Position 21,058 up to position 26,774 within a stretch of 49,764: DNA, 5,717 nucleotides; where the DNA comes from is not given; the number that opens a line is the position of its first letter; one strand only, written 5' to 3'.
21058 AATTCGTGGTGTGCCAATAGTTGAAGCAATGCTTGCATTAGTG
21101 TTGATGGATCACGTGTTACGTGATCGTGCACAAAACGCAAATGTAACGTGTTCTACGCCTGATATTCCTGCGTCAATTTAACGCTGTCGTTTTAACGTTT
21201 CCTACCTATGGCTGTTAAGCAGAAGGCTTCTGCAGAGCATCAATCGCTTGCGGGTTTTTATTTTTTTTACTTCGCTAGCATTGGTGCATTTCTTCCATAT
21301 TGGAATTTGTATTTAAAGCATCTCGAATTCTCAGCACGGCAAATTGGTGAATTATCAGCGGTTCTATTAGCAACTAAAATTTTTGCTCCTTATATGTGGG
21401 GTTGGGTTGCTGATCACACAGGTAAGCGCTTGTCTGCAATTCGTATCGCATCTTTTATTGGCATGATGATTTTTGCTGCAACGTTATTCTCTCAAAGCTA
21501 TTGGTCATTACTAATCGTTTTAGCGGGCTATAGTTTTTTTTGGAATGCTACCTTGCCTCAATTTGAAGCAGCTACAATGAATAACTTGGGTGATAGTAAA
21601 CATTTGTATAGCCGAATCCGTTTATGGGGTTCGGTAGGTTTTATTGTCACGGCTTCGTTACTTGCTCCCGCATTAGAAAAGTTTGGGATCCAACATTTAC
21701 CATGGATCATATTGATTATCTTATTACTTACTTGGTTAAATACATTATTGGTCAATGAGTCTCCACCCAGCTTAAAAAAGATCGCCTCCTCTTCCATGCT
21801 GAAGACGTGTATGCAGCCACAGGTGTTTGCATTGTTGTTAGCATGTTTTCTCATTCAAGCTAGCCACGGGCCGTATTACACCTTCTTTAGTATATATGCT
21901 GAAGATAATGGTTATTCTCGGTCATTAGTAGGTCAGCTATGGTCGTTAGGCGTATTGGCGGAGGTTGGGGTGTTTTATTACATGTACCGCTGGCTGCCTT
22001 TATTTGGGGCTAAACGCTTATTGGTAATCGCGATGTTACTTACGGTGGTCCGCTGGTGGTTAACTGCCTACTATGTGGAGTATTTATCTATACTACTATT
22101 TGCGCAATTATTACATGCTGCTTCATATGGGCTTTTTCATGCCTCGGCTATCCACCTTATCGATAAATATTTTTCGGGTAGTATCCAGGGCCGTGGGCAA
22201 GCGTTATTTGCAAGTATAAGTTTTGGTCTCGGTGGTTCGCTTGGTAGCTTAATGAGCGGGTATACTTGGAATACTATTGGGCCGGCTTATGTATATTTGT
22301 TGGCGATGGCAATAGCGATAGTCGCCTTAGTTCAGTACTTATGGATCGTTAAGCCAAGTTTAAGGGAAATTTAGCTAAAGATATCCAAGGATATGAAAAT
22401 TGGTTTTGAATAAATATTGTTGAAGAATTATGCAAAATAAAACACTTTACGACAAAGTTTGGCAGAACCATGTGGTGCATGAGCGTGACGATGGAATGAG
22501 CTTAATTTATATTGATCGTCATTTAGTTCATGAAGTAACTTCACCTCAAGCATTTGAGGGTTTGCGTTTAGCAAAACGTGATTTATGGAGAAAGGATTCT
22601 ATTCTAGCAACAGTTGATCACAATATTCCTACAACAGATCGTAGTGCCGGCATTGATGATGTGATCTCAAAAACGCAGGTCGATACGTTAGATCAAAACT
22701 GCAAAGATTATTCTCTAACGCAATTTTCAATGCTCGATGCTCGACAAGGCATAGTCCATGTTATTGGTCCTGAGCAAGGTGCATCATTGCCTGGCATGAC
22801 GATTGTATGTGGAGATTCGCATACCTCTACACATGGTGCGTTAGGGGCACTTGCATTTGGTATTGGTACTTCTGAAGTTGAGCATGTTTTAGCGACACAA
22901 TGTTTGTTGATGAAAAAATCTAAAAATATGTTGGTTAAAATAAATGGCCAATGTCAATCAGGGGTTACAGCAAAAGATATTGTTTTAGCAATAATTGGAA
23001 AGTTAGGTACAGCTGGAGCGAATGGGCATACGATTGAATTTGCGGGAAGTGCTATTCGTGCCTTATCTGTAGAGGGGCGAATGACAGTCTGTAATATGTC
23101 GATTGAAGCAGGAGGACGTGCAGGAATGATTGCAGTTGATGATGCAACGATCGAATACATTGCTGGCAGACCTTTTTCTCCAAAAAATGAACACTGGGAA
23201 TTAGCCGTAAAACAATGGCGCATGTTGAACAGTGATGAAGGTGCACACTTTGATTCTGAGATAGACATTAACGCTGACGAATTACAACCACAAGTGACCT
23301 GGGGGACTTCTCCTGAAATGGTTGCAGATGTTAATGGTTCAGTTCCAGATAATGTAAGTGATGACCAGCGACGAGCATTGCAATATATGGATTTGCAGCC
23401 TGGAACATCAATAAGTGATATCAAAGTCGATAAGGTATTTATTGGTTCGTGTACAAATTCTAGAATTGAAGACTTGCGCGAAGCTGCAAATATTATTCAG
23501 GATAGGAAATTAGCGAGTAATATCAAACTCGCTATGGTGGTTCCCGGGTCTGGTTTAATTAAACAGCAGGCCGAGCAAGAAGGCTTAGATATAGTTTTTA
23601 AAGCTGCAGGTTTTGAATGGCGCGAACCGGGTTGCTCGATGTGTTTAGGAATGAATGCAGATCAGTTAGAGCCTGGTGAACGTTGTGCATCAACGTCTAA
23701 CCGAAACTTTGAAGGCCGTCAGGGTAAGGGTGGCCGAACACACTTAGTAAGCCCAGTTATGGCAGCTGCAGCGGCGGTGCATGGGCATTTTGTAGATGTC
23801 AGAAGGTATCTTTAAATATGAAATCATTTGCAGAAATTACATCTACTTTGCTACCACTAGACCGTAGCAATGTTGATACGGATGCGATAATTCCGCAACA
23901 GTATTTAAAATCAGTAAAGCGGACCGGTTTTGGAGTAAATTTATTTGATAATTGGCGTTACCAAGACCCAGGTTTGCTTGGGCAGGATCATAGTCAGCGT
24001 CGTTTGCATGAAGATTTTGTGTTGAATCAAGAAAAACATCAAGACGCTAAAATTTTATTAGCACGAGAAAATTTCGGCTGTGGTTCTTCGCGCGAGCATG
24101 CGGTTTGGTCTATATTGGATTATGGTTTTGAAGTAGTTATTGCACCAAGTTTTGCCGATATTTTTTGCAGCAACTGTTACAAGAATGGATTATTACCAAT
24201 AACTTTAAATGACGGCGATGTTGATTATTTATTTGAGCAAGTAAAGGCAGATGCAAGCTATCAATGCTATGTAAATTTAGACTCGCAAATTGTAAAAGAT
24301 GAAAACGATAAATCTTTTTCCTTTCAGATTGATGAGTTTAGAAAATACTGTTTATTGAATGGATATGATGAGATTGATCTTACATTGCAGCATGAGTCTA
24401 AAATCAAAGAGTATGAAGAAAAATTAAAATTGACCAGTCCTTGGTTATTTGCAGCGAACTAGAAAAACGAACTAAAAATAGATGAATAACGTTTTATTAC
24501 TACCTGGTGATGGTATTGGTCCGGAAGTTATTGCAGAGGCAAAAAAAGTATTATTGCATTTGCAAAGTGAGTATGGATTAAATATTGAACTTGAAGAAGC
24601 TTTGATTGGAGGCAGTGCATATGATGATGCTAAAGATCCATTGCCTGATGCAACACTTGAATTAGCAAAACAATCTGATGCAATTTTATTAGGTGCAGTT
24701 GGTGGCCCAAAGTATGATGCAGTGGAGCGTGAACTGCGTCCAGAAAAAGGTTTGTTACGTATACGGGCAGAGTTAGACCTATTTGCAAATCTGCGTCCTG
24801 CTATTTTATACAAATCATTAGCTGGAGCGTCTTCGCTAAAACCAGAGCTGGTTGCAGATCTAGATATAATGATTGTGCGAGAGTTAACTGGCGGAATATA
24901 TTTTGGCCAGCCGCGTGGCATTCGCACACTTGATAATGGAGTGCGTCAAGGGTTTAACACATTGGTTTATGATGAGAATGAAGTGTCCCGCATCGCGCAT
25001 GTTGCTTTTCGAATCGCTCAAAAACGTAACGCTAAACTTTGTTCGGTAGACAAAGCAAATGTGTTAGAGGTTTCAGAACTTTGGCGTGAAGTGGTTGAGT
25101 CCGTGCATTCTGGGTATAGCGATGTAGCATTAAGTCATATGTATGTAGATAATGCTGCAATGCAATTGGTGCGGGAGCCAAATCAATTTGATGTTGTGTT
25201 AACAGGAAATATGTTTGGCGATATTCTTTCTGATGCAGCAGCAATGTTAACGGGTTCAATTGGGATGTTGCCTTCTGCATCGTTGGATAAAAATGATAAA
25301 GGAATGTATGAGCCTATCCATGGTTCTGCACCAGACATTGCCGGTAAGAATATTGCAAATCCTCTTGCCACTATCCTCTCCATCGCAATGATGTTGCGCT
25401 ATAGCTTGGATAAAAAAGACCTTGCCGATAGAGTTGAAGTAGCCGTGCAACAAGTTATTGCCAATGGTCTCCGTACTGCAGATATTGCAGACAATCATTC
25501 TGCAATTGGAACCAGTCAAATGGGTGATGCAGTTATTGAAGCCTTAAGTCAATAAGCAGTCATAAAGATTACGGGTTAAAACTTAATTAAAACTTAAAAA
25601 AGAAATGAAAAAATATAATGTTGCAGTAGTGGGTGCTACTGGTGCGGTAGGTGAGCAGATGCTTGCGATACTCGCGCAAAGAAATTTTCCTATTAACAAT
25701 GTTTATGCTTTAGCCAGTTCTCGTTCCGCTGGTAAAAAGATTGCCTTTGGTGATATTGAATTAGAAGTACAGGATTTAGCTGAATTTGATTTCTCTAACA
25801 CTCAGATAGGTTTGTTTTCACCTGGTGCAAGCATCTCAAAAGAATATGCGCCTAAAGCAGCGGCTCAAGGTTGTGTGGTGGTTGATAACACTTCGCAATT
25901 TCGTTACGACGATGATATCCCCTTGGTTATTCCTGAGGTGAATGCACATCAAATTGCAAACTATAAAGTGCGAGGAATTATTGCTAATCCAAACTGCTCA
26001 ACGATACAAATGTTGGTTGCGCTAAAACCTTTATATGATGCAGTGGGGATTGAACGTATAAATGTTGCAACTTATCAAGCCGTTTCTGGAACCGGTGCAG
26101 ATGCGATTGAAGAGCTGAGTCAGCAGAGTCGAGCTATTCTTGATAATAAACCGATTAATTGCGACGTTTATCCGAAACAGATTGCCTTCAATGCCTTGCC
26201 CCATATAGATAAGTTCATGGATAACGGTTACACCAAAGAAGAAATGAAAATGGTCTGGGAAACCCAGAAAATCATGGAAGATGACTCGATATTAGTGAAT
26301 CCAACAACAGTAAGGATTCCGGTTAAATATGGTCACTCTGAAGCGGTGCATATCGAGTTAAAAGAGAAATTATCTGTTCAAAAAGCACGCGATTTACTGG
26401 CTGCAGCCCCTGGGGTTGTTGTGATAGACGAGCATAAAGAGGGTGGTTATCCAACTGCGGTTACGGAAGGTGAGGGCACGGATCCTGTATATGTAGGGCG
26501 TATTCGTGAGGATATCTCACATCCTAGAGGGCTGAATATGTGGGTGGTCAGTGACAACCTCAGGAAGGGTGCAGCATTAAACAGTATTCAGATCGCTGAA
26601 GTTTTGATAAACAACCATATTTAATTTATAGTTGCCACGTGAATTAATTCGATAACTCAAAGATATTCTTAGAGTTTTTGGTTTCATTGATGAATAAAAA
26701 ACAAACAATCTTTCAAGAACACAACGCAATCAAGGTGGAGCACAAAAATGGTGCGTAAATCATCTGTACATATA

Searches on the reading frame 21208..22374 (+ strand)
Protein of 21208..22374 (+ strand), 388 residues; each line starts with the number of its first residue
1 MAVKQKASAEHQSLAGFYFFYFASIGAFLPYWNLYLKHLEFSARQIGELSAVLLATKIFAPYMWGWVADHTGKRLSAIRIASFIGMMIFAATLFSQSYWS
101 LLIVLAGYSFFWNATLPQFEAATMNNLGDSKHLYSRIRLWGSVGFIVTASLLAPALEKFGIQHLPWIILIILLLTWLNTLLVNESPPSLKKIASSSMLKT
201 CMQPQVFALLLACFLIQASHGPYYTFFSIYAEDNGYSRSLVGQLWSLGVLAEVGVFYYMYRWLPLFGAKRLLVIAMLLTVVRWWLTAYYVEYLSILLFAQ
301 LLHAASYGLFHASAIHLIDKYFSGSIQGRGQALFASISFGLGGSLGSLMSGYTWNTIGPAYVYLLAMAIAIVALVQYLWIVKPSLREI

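Call 38: search_protein_families(library=pfam, proteins=[window:21208-22374:+], max_evalue=0.00001)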
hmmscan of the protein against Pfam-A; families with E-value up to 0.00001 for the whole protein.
window:21208-22374:+ (388 aa): 3 families
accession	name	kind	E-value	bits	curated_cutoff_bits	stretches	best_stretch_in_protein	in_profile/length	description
PF12832.13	MFS_1_like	-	7.6e-114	381.1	25.2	1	13-364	3-372/373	MFS_1 like family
PF03825.22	Nuc_H_symport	-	9.8e-24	84.5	25.9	1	18-354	11-362/400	Nucleoside H+ symporter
PF07690.21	MFS_1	-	4.1e-20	72.4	33.4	2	16-257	3-256/347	Major Facilitator Superfamily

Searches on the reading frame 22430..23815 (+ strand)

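Call 38: search_protein_families(library=pfam, proteins=[window:22430-23815:+], max_evalue=0.00001)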
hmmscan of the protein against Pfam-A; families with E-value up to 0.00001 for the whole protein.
window:22430-23815:+ (461 aa): 1 family
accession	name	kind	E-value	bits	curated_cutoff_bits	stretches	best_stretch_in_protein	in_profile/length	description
PF00330.25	Aconitase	-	4.1e-174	580.4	28.7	1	8-452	1-463/463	Aconitase family (aconitate hydratase)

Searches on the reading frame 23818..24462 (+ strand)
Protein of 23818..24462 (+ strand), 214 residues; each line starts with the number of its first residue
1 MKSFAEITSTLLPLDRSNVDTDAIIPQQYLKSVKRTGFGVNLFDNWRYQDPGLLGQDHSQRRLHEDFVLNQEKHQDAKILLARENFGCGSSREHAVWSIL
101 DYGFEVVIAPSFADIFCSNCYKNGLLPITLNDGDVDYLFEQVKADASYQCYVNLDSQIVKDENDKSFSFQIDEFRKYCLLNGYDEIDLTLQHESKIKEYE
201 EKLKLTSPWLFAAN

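Call 38: search_protein_families(library=pfam, proteins=[window:23818-24462:+], max_evalue=0.00001)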
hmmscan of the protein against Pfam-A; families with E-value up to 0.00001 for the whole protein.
window:23818-24462:+ (214 aa): 1 family
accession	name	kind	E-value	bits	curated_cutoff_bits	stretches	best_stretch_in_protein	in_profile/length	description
PF00694.25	Aconitase_C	-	2.7e-34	118.8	22.8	1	1-132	1-130/131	Aconitase C-terminal domain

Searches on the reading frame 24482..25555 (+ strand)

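Call 38: search_protein_families(library=pfam, proteins=[window:24482-25555:+], max_evalue=0.00001)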
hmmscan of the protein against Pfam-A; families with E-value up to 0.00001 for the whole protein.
window:24482-25555:+ (357 aa): 1 family
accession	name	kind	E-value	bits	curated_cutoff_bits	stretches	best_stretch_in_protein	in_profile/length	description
PF00180.25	Iso_dh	-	2.8e-140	468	27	1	4-351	2-348/348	Isocitrate/isopropylmalate dehydrogenase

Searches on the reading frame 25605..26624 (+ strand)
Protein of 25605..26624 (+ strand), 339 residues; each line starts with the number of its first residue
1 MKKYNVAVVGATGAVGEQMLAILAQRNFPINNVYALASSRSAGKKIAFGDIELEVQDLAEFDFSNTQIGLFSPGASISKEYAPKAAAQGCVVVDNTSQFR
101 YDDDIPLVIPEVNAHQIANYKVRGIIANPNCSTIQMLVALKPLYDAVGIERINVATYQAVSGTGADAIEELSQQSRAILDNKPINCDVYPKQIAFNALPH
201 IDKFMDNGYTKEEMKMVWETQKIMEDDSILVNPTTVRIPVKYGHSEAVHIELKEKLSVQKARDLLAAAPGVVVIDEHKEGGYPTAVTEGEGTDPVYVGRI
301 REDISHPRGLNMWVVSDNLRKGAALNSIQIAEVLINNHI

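Call 38: search_protein_families(library=pfam, proteins=[window:25605-26624:+], max_evalue=0.00001)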
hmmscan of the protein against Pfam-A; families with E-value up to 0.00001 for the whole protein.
window:25605-26624:+ (339 aa): 2 families
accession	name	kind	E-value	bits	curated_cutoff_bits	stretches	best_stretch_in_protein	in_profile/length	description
PF02774.23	Semialdhyde_dhC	-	5.1e-62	209.7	26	1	140-321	1-184/184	Semialdehyde dehydrogenase, dimerisation domain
PF01118.30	Semialdhyde_dh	-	1.4e-35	122.8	26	1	5-119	1-120/121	Semialdehyde dehydrogenase, NAD binding domain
